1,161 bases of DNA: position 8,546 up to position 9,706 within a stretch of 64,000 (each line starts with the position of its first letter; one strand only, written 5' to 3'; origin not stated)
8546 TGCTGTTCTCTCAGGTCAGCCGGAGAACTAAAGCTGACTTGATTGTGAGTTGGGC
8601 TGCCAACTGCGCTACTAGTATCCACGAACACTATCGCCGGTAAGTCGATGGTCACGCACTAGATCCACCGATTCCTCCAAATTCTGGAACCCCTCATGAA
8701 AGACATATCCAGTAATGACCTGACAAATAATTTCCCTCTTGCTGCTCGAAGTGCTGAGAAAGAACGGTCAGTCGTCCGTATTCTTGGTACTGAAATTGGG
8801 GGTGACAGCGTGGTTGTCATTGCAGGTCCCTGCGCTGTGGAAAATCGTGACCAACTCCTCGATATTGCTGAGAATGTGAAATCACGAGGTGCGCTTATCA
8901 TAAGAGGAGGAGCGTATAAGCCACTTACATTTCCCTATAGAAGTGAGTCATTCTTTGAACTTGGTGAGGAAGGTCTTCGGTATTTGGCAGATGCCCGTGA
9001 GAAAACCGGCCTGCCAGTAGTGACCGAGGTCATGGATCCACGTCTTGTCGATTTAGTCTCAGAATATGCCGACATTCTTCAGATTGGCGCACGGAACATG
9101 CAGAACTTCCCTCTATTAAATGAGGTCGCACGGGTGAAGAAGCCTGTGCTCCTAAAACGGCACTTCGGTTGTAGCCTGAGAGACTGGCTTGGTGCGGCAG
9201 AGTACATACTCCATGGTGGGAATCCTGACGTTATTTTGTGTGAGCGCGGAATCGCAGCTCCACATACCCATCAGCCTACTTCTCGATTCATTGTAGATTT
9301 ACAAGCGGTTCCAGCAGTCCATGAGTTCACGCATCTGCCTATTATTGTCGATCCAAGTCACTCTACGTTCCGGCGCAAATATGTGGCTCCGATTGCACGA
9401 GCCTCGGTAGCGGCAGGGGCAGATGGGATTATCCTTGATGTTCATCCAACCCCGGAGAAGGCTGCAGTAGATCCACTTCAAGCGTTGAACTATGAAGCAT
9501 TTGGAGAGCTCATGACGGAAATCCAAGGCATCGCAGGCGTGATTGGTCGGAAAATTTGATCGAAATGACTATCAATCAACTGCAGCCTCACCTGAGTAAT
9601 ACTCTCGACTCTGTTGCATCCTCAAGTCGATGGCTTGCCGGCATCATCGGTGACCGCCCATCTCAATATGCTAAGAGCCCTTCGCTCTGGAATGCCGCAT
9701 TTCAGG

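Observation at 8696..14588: DAHP-synthase-like and shikimate-dehydrogenase-like genes hard-wired into a neuB/neuC/neuA operon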

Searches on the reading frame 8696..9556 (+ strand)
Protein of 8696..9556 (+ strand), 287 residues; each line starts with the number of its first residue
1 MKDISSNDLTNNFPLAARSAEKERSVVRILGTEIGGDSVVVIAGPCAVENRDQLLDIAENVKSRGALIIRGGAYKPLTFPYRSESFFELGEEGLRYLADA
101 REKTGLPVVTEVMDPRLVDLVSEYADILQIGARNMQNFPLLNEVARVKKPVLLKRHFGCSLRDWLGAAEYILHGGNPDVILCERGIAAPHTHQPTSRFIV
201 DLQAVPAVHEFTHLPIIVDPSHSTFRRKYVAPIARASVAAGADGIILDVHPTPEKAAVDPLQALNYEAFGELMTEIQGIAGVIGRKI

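Call 4: search_protein_families(library=pfam, proteins=[window:8696-9556:+])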
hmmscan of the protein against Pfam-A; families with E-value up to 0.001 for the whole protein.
window:8696-9556:+ (287 aa): 2 families
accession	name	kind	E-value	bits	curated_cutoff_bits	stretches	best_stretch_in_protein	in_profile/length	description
PF00793.26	DAHP_synth_1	-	2.8e-62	210.5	25.5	1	32-275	10-263/270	DAHP synthetase I family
PF03102.20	NeuB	-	2.9e-06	27.3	22.1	1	86-285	50-238/241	NeuB family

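Call 5: search_protein_families(library=ncbifam, proteins=[window:8696-9556:+])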
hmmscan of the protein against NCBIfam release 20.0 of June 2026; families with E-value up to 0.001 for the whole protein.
window:8696-9556:+ (287 aa): 10 families
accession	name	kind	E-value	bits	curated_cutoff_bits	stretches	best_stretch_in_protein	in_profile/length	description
NF006421.0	PRK08673.1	subfamily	1.6e-110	369.5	335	1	9-286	65-336/338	3-deoxy-7-phosphoheptulonate synthase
TIGR01361.1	DAHP_synth_Bsub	equivalog_domain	2.8e-96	321.9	267.75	1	17-277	4-258/260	3-deoxy-7-phosphoheptulonate synthase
NF041229.1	BagF_FevY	exception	9.7e-85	284.7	700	1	13-277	65-323/340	phospho-2-dehydro-3-deoxyheptonate aldolase BagF/FevY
NF009933.0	PRK13396.1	subfamily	6.7e-84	281.9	486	1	37-285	100-343/352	3-deoxy-7-phosphoheptulonate synthase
NF009239.0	PRK12595.1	equivalog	8.8e-84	281.5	279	1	15-279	95-353/360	bifunctional 3-deoxy-7-phosphoheptulonate synthase/chorismate mutase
TIGR01362.1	KDO8P_synth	equivalog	2.1e-30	105.7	314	1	38-282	2-255/258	3-deoxy-8-phosphooctulonate synthase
NF003543.0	PRK05198.1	equivalog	3.7e-30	104.9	242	1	32-281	10-269/273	3-deoxy-8-phosphooctulonate synthase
NF009109.0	PRK12457.1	equivalog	2.2e-20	73.1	457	1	91-282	73-271/281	3-deoxy-8-phosphooctulonate synthase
NF009395.0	PRK12755.1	subfamily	3.9e-05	22.5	343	0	7-63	22-80/355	3-deoxy-7-phosphoheptulonate synthase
TIGR03569.1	NeuB_NnaB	equivalog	0.00013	21.2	399.65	1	88-285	72-260/329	N-acetylneuraminate synthase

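Call 7: find_homologous_proteins(query=window:8696-9556:+)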
Query window:8696-9556:+ (287 aa): 8000 proteins with E <= 0.001 among 8000 candidates; the best 120 are listed.
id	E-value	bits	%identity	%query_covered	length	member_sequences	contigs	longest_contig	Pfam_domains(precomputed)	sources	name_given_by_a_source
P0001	1.0e-183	627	98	100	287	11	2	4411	PF03102.21,PF00793.27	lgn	-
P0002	1.6e-166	571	87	100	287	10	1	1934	PF03102.21,PF00793.27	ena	-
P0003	3.8e-166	569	87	100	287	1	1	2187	PF03102.21,PF00793.27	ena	-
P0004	2.1e-158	544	84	100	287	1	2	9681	PF03102.21,PF00793.27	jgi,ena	jgi:3-deoxy-7-phosphoheptulonate synthase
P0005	2.1e-157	541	83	100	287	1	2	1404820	PF03102.21,PF00793.27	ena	-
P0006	5.3e-157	540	83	100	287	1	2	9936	PF03102.21,PF00793.27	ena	-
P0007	1.9e-156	538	84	100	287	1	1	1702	PF03102.21,PF00793.27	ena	-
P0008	2.7e-156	537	83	100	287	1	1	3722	PF03102.21,PF00793.27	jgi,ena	jgi:3-deoxy-7-phosphoheptulonate synthase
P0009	5.2e-154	530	99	84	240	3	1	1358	PF03102.21,PF00793.27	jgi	-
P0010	3.7e-140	484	73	100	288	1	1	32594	PF03102.21,PF00793.27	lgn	-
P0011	5.8e-140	484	73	100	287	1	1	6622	PF03102.21,PF00793.27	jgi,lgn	jgi:3-deoxy-7-phosphoheptulonate synthase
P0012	9.6e-139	480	73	100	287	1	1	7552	PF03102.21,PF00793.27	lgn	-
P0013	6.1e-138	477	71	100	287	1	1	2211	PF00793.27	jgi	jgi:3-deoxy-7-phosphoheptulonate synthase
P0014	8.5e-138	477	73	100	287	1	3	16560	PF03102.21,PF00793.27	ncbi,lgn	-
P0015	8.6e-138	476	72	100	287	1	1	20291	PF00793.27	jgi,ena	-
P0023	5.4e-137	474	72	100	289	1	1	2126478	PF00793.27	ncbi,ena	-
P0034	1.3e-134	466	70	100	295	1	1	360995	PF00793.27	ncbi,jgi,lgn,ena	-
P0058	8.9e-132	457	70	100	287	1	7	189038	PF00793.27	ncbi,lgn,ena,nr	ncbi:MAG: 3-deoxy-7-phosphoheptulonate synthase [Acidobacteria bacterium RIFCSPLOWO2_02_FULL_68_18]|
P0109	1.2e-128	446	68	100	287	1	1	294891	PF03102.21,PF00793.27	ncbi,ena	-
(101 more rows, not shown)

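Call 9: find_encoding_contigs(protein=P0023, flank=10000, max_places=2)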
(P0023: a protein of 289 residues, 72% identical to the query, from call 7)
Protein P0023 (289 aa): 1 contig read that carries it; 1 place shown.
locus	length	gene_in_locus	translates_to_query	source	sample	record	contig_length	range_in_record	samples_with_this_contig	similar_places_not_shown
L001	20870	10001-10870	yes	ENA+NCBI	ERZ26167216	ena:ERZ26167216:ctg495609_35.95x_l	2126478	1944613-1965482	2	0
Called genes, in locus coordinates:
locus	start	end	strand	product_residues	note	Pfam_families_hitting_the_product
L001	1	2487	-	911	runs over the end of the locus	PF00923:TAL_FSA, PF00342:PGI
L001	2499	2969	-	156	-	PF02502:LacAB_rpiB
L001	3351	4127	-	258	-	PF12762:DDE_Tnp_IS1595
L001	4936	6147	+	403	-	PF14306:PUA_2, PF01747:ATP-sulfurylase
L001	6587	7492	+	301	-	PF01370:Epimerase, PF16363:GDP_Man_Dehyd, PF01073:3Beta_HSD, PF02719:Polysacc_synt_2, PF04321:RmlD_sub_bind, PF13460:NAD_binding_10 (weak), PF07993:NAD_binding_4 (weak)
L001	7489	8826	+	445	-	PF03721:UDPG_MGDP_dh_N, PF00984:UDPG_MGDP_dh, PF03720:UDPG_MGDP_dh_C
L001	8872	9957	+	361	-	PF01408:GFO_IDH_MocA, PF02894:GFO_IDH_MocA_C, PF22725:GFO_IDH_MocA_C3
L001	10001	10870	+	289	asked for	PF00793:DAHP_synth_1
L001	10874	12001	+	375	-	PF08501:Shikimate_dh_N, PF01488:Shikimate_DH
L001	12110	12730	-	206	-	PF08003:Methyltransf_9, PF13489:Methyltransf_23, PF13847:Methyltransf_31, PF08241:Methyltransf_11, PF08242:Methyltransf_12, PF13649:Methyltransf_25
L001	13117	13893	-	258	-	PF12762:DDE_Tnp_IS1595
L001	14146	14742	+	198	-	PF13412:HTH_24 (weak)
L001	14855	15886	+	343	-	PF03102:NeuB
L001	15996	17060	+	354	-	PF00483:NTP_transferase, PF12804:NTP_transf_3, PF25084:LbH_EIF2B (weak), PF25087:GMPPB_C (weak)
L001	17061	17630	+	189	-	PF00908:dTDP_sugar_isom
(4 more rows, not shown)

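Call 10: find_encoding_contigs(protein=P0058, flank=10000, max_places=2)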
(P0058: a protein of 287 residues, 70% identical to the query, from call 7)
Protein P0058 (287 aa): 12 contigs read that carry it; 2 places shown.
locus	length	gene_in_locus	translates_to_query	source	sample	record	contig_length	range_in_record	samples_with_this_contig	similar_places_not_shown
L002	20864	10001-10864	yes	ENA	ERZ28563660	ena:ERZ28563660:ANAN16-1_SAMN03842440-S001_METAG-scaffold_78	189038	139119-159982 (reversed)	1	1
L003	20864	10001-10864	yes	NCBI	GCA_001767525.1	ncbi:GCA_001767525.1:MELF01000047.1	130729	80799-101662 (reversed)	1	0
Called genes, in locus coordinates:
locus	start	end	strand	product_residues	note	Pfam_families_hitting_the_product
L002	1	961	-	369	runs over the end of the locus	-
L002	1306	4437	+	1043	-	PF00953:Glycos_transf_4, PF13727:CoA_binding_3, PF13439:Glyco_transf_4, PF13477:Glyco_trans_4_2, PF13579:Glyco_trans_4_4, PF00534:Glycos_transf_1, PF13524:Glyco_trans_1_2 (weak), PF13692:Glyco_trans_1_4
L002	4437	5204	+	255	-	PF00535:Glycos_transf_2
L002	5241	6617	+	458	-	-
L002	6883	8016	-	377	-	PF01548:DEDD_Tnp_IS110, PF02371:Transposase_20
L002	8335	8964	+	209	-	PF13412:HTH_24, PF22674:C2185-like_N (weak)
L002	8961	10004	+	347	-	PF01408:GFO_IDH_MocA, PF22725:GFO_IDH_MocA_C3, PF02894:GFO_IDH_MocA_C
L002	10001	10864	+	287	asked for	PF00793:DAHP_synth_1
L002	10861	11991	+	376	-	PF08501:Shikimate_dh_N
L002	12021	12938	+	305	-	PF03102:NeuB, PF08666:SAF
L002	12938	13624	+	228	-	PF00535:Glycos_transf_2, PF10111:Glyco_tranf_2_2 (weak), PF13641:Glyco_tranf_2_3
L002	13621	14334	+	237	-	PF02348:CTP_transf_3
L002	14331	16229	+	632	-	PF00534:Glycos_transf_1 (weak), PF13692:Glyco_trans_1_4, PF02698:DUF218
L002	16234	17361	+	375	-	-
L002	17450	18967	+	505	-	-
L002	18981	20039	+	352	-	PF08100:Dimerisation (weak), PF08241:Methyltransf_11 (weak), PF08242:Methyltransf_12 (weak), PF13649:Methyltransf_25, PF13847:Methyltransf_31 (weak)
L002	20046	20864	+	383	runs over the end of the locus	PF13439:Glyco_transf_4, PF13579:Glyco_trans_4_4, PF20706:GT4-conflict, PF00534:Glycos_transf_1, PF13692:Glyco_trans_1_4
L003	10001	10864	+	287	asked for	PF00793:DAHP_synth_1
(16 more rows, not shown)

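Call 11: find_encoding_contigs(protein=P0005, flank=10000, max_places=2)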
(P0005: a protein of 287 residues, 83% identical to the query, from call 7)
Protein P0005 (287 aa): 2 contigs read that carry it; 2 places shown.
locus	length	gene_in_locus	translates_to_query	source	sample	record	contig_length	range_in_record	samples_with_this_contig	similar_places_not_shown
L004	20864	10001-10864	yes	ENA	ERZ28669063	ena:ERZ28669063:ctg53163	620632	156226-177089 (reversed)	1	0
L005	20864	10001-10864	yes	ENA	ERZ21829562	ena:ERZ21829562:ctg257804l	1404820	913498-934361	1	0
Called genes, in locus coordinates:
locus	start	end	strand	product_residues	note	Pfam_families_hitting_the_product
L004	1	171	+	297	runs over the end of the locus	PF01370:Epimerase, PF04321:RmlD_sub_bind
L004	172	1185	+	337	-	PF01073:3Beta_HSD, PF01370:Epimerase, PF02719:Polysacc_synt_2, PF04321:RmlD_sub_bind, PF05368:NmrA, PF16363:GDP_Man_Dehyd, PF13460:NAD_binding_10, PF08485:Polysacc_syn_2C, +1 more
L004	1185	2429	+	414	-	PF08421:Methyltransf_13, PF13489:Methyltransf_23, PF08241:Methyltransf_11 (weak), PF08242:Methyltransf_12, PF13649:Methyltransf_25 (weak), PF08484:Methyltransf_14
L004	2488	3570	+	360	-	PF02350:Epimerase_2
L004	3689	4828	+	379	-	PF13579:Glyco_trans_4_4 (weak), PF00534:Glycos_transf_1, PF13692:Glyco_trans_1_4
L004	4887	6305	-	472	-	-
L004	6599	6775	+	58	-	-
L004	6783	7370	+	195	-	PF13489:Methyltransf_23 (weak)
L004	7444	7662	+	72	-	-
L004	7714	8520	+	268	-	-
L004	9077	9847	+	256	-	PF00551:Formyl_trans_N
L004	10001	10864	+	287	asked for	PF00793:DAHP_synth_1, PF03102:NeuB (weak)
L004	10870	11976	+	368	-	PF08501:Shikimate_dh_N, PF01488:Shikimate_DH (weak)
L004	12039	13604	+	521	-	PF05159:Capsule_synth (weak)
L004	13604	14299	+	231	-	PF02353:CMAS, PF01209:Ubie_methyltran, PF13489:Methyltransf_23, PF03848:TehB, PF13847:Methyltransf_31, PF08241:Methyltransf_11, PF08242:Methyltransf_12, PF13649:Methyltransf_25, +2 more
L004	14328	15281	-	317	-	PF01522:Polysacc_deac_1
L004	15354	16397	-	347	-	-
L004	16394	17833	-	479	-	PF01575:MaoC_dehydratas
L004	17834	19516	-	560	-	-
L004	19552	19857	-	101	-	-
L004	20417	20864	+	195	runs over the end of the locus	PF13383:Methyltransf_22, PF05050:Methyltransf_21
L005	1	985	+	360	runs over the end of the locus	PF02350:Epimerase_2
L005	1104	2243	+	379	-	PF13579:Glyco_trans_4_4 (weak), PF00534:Glycos_transf_1, PF13692:Glyco_trans_1_4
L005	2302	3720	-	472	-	-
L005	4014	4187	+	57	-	-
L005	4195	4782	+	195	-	PF13489:Methyltransf_23 (weak)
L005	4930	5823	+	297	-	PF12760:Zn_ribbon_IS1595, PF12762:DDE_Tnp_IS1595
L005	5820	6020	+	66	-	-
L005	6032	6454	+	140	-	-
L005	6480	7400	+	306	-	PF13489:Methyltransf_23, PF13847:Methyltransf_31 (faint)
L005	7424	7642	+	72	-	-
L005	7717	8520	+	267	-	-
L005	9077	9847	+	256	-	PF00551:Formyl_trans_N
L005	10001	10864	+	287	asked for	PF00793:DAHP_synth_1, PF03102:NeuB (weak)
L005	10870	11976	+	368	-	PF08501:Shikimate_dh_N, PF01488:Shikimate_DH (weak)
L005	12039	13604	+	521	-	PF05159:Capsule_synth (weak)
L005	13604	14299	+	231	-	PF02353:CMAS, PF01209:Ubie_methyltran, PF13489:Methyltransf_23, PF03848:TehB, PF13847:Methyltransf_31, PF08241:Methyltransf_11, PF08242:Methyltransf_12, PF13649:Methyltransf_25, +2 more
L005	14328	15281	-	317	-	PF01522:Polysacc_deac_1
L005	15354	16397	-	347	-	-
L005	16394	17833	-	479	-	PF01575:MaoC_dehydratas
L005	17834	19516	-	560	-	-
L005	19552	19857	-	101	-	-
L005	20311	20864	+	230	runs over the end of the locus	PF13383:Methyltransf_22, PF05050:Methyltransf_21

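Call 17: find_encoding_contigs(protein=window:8696-9556:+, flank=3000, max_places=3)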
Protein window:8696-9556:+ (287 aa): 23 contigs read that carry it; 3 places shown.
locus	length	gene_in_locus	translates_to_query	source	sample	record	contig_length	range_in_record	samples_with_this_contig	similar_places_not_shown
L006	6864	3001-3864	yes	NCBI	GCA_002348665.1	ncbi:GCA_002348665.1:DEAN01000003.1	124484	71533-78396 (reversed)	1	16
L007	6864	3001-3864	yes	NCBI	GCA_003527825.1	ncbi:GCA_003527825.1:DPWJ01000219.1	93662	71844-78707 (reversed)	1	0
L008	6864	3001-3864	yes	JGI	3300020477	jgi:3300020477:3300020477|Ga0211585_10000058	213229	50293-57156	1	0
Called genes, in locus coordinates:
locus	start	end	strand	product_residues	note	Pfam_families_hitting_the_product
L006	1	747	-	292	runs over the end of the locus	PF00535:Glycos_transf_2, PF13641:Glyco_tranf_2_3, PF13632:Glyco_trans_2_3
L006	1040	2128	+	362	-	PF13439:Glyco_transf_4, PF00534:Glycos_transf_1, PF13692:Glyco_trans_1_4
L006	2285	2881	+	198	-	PF02397:Bac_transf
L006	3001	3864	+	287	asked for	PF00793:DAHP_synth_1, PF03102:NeuB (weak)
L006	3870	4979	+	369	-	PF08501:Shikimate_dh_N, PF01488:Shikimate_DH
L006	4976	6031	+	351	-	PF03102:NeuB, PF08666:SAF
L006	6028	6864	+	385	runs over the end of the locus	PF02350:Epimerase_2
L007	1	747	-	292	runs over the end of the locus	PF00535:Glycos_transf_2, PF13641:Glyco_tranf_2_3, PF13632:Glyco_trans_2_3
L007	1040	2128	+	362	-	PF13439:Glyco_transf_4, PF00534:Glycos_transf_1, PF13692:Glyco_trans_1_4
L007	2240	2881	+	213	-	PF02397:Bac_transf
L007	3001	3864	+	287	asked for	PF00793:DAHP_synth_1, PF03102:NeuB (weak)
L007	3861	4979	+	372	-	PF08501:Shikimate_dh_N, PF01488:Shikimate_DH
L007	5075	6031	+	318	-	PF03102:NeuB, PF08666:SAF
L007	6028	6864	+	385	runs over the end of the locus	PF02350:Epimerase_2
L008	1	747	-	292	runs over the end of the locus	PF00535:Glycos_transf_2, PF13641:Glyco_tranf_2_3, PF13632:Glyco_trans_2_3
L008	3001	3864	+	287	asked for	PF00793:DAHP_synth_1, PF03102:NeuB (weak)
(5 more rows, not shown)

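Call 18: find_encoding_contigs(protein=P0034, flank=10000, max_places=1)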
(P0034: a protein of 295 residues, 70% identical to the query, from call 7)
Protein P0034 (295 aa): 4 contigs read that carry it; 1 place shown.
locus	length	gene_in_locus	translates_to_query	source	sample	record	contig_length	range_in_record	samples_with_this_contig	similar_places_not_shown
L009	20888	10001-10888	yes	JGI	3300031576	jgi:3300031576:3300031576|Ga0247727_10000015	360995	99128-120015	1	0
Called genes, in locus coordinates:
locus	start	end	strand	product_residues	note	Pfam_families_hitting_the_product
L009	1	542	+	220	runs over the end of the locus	PF01209:Ubie_methyltran, PF13489:Methyltransf_23, PF02353:CMAS, PF07021:MetW, PF13847:Methyltransf_31, PF08241:Methyltransf_11, PF08242:Methyltransf_12, PF13649:Methyltransf_25, +1 more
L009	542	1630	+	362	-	PF08240:ADH_N, PF00107:ADH_zinc_N, PF13602:ADH_zinc_N_2 (weak)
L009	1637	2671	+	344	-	PF05050:Methyltransf_21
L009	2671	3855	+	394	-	PF05219:DREV, PF13489:Methyltransf_23, PF13847:Methyltransf_31 (weak), PF08241:Methyltransf_11, PF08242:Methyltransf_12, PF13649:Methyltransf_25 (weak)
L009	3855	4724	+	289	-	PF01370:Epimerase, PF04321:RmlD_sub_bind, PF16363:GDP_Man_Dehyd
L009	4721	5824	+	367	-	PF00070:Pyr_redox (faint), PF01266:DAO (weak), PF13450:NAD_binding_8, PF01593:Amino_oxidase (faint), PF03275:GLF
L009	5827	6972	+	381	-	PF04055:Radical_SAM, PF13186:SPASM (weak)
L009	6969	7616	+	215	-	PF13580:SIS_2, PF01380:SIS (faint)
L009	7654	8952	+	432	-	-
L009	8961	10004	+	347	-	PF01408:GFO_IDH_MocA, PF02894:GFO_IDH_MocA_C, PF22725:GFO_IDH_MocA_C3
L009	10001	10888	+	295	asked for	PF00793:DAHP_synth_1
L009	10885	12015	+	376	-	PF08501:Shikimate_dh_N, PF01488:Shikimate_DH (weak)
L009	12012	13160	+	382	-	PF00535:Glycos_transf_2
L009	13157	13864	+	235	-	PF02348:CTP_transf_3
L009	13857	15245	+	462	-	PF04413:Glycos_transf_N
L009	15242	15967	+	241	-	PF02348:CTP_transf_3, PF12804:NTP_transf_3 (faint)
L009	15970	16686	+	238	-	PF05711:TylF, PF13578:Methyltransf_24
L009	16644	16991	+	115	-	PF01726:LexA_DNA_bind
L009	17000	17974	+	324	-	PF01073:3Beta_HSD, PF01370:Epimerase, PF02719:Polysacc_synt_2 (faint), PF04321:RmlD_sub_bind, PF07993:NAD_binding_4 (faint), PF16363:GDP_Man_Dehyd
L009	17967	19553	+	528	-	PF03023:MurJ, PF13440:Polysacc_synt_3 (weak)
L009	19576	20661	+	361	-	PF03102:NeuB, PF08666:SAF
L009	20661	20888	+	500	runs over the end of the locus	-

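Call 19: find_encoding_contigs(protein=P0109, flank=10000, max_places=1)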
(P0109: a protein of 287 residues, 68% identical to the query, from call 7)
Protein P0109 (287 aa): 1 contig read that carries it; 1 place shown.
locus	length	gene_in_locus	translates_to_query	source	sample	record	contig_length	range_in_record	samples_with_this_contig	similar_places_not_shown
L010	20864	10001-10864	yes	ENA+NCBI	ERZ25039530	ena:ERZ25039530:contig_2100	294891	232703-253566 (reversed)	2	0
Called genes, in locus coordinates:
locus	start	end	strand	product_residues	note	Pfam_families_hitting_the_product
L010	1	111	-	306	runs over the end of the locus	PF01943:Polysacc_synt (faint), PF13440:Polysacc_synt_3 (weak)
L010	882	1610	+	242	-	PF13489:Methyltransf_23, PF01209:Ubie_methyltran (weak), PF13847:Methyltransf_31, PF08241:Methyltransf_11, PF08242:Methyltransf_12, PF13649:Methyltransf_25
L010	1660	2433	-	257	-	PF05711:TylF, PF13578:Methyltransf_24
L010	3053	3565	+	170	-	-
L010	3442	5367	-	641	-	PF04932:Wzy_C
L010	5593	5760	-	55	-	-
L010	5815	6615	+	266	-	PF01041:DegT_DnrJ_EryC1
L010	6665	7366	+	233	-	PF08240:ADH_N (faint)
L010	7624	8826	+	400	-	PF03807:F420_oxidored (faint), PF01408:GFO_IDH_MocA, PF03447:NAD_binding_3 (weak), PF02894:GFO_IDH_MocA_C (weak), PF22725:GFO_IDH_MocA_C3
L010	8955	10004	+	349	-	PF01408:GFO_IDH_MocA, PF22725:GFO_IDH_MocA_C3, PF02894:GFO_IDH_MocA_C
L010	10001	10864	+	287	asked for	PF00793:DAHP_synth_1, PF03102:NeuB (weak)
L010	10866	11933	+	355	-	PF08501:Shikimate_dh_N, PF01488:Shikimate_DH (weak)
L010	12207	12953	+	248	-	PF03102:NeuB, PF08666:SAF (weak)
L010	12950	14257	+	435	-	PF00535:Glycos_transf_2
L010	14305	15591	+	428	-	PF13439:Glyco_transf_4, PF13579:Glyco_trans_4_4 (weak), PF00534:Glycos_transf_1, PF13692:Glyco_trans_1_4, PF13524:Glyco_trans_1_2 (weak)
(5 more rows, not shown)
